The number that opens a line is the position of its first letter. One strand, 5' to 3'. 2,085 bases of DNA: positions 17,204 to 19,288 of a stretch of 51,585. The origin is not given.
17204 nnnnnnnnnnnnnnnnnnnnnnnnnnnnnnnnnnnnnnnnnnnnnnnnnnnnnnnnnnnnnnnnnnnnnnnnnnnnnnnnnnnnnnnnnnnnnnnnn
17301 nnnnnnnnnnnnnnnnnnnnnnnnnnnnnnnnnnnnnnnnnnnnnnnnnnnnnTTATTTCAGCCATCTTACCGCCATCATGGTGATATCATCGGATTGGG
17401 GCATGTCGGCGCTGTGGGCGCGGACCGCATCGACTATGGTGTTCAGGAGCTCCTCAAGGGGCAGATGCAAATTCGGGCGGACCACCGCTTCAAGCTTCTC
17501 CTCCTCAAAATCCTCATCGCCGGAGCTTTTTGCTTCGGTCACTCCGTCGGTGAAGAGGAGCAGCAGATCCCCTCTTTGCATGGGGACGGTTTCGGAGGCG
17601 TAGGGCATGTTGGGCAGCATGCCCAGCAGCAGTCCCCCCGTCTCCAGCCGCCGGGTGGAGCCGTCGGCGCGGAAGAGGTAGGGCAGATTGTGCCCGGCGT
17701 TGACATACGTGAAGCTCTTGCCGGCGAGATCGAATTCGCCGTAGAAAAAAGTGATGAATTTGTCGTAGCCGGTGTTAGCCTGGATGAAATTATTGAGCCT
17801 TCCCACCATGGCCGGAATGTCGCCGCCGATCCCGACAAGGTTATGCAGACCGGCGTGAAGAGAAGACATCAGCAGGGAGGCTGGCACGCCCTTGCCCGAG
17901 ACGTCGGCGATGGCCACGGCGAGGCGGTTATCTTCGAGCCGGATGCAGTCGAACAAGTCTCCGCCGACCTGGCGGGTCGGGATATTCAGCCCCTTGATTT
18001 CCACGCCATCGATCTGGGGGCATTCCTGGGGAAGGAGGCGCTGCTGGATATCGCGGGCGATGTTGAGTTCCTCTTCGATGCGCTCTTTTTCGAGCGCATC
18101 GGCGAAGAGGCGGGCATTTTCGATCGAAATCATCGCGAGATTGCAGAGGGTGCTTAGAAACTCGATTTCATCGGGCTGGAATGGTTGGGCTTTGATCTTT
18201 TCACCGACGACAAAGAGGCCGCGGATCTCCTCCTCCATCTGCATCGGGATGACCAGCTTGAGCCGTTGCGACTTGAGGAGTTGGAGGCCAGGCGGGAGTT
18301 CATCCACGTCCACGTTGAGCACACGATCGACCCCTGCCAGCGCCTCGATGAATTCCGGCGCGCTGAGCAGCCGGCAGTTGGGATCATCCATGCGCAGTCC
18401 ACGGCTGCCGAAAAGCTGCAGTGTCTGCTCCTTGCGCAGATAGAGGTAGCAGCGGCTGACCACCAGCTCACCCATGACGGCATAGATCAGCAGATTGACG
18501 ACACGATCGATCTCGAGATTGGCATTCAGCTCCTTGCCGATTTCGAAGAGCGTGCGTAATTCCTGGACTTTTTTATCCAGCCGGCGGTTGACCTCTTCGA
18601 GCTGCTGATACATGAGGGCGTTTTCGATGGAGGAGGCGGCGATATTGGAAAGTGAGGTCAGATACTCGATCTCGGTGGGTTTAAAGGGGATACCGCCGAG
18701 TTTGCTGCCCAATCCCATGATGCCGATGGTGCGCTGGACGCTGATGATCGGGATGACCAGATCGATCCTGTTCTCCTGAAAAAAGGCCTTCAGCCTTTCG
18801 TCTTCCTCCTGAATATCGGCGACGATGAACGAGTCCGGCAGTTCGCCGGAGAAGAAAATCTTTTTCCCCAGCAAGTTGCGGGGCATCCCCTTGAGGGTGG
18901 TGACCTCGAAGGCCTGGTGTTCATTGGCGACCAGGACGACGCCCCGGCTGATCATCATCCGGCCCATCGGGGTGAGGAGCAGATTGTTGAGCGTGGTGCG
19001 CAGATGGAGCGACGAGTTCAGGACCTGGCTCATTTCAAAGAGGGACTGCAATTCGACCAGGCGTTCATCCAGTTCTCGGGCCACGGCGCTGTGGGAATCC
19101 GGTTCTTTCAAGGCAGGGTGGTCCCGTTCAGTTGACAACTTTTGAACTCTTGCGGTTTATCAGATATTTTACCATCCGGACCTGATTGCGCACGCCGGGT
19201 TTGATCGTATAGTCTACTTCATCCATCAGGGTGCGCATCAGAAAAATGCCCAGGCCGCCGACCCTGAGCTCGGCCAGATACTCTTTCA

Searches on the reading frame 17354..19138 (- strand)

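Call 79: search_protein_families(library=pfam, proteins=[window:17354-19138:-], max_evalue=0.0001)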
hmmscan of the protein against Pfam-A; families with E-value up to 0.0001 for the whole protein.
window:17354-19138:- (594 aa): 4 families
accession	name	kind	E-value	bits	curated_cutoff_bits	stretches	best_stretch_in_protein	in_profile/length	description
PF07228.17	SpoIIE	-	1.7e-51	175.4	25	1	403-592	2-191/192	Stage II sporulation protein E (SpoIIE)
PF13492.12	GAF_3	-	3.1e-13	50.7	27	0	228-341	20-129/129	GAF domain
PF01590.32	GAF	-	4e-10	40.8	22.4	1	225-339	17-133/133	GAF domain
PF13185.12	GAF_2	-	2e-09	38.2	28.6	0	103-172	66-136/136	GAF domain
